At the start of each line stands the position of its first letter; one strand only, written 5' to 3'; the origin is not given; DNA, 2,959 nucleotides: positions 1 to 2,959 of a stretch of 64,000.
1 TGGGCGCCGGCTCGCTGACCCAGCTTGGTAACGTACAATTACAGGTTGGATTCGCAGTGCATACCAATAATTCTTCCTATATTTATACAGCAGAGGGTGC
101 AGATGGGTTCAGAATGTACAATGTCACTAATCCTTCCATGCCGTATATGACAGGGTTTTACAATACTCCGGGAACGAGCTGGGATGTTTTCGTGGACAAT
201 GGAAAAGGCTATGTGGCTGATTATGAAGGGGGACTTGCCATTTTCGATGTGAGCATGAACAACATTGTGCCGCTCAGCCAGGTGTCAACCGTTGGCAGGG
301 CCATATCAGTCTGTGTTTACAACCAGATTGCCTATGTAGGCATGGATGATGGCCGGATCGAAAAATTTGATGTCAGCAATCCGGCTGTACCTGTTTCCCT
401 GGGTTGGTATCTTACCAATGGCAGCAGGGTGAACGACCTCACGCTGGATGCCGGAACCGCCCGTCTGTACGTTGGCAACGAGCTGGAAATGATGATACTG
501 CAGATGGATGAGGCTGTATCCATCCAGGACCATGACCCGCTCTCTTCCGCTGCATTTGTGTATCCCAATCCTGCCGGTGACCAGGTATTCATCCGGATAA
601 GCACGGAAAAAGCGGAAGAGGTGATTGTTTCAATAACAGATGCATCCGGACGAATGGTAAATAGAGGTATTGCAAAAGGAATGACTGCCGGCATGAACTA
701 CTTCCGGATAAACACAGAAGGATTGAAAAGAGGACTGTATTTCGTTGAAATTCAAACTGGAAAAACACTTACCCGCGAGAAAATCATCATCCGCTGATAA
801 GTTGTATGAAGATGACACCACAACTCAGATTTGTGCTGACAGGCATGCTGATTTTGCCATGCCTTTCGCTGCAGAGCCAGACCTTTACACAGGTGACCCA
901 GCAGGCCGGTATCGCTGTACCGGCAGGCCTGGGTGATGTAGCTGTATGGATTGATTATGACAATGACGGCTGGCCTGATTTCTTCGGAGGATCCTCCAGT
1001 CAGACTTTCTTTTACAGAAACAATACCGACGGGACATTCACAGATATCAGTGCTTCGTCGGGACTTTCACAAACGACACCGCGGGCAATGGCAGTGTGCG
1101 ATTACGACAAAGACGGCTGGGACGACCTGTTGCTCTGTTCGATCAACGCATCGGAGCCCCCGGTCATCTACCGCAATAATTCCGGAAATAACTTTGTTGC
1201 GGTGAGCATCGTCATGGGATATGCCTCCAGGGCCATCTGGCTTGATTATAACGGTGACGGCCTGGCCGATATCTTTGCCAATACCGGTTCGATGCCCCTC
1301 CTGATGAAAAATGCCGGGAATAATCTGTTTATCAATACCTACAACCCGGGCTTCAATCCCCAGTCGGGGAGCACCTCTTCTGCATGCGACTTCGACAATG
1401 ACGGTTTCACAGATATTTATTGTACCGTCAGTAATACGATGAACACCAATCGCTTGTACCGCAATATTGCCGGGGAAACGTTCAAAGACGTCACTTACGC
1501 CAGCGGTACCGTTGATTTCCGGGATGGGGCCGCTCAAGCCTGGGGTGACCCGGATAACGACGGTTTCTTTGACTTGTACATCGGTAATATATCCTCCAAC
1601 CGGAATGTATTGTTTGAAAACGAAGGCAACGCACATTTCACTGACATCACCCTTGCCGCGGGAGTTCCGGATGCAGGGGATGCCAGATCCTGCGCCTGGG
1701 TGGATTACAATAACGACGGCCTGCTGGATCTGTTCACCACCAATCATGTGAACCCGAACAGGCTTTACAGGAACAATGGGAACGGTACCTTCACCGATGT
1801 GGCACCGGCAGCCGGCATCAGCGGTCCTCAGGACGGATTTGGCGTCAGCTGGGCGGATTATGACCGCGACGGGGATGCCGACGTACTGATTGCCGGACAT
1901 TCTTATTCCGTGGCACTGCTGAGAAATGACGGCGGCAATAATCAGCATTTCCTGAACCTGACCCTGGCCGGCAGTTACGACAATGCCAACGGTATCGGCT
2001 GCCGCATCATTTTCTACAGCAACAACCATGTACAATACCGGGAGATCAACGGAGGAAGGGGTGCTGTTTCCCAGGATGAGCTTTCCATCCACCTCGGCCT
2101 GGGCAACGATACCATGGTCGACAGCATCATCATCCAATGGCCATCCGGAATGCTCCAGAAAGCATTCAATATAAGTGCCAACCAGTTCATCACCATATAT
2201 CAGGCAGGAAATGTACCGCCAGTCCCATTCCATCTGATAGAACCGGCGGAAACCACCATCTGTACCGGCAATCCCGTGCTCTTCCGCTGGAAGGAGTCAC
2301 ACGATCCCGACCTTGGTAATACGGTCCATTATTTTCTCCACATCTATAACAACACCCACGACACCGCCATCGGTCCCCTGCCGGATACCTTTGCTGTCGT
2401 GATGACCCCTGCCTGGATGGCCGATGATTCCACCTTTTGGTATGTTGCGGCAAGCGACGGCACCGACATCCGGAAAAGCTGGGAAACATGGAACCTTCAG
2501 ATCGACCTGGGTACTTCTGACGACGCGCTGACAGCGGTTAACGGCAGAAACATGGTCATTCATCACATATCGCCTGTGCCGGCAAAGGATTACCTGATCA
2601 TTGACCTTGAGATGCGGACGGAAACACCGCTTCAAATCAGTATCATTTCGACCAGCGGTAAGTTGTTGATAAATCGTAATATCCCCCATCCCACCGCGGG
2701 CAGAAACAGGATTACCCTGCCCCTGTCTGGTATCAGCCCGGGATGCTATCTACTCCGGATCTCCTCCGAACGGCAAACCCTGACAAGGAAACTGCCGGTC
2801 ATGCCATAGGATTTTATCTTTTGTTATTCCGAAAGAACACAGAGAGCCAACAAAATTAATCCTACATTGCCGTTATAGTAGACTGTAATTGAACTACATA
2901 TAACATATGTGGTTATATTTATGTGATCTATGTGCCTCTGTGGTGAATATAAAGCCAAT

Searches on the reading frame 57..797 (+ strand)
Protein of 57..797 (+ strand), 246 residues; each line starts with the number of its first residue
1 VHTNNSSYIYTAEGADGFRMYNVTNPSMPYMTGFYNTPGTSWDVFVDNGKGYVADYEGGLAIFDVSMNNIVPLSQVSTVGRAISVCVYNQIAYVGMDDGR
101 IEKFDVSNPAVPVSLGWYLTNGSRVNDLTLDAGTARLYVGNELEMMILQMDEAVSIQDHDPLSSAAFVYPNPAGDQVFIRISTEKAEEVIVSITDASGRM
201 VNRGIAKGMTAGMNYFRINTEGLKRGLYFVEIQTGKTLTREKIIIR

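Call 60: search_protein_families(library=pfam, proteins=[window:57-797:+], max_evalue=0.001)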
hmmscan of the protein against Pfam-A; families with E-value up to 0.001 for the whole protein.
window:57-797:+ (246 aa): 2 families
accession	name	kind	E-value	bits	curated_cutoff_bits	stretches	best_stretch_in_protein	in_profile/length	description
PF18962.6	Por_Secre_tail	-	2.2e-15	57.2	27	1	168-245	1-75/75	Secretion system C-terminal sorting domain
PF08309.17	LVIVD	-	2.9e-08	33.3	20.2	0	80-120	2-42/42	LVIVD repeat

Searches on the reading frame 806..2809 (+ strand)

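Call 8: search_protein_families(library=pfam, proteins=[window:806-2809:+], max_evalue=0.0001)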
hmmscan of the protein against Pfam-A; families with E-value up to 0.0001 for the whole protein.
window:806-2809:+ (667 aa): 4 families
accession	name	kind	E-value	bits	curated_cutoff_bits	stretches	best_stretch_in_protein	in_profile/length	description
PF13517.12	FG-GAP_3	-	2.3e-52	175.8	26.9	6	300-362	1-61/61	FG-GAP-like repeat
PF01839.29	FG-GAP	-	3.5e-19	68.7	22.1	0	188-210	2-24/37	FG-GAP repeat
PF07593.17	UnbV_ASPIC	-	2.2e-16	59.9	23.4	1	396-463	1-68/68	ASPIC and UnbV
PF18962.6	Por_Secre_tail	-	1.8e-08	35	27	1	589-663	2-73/75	Secretion system C-terminal sorting domain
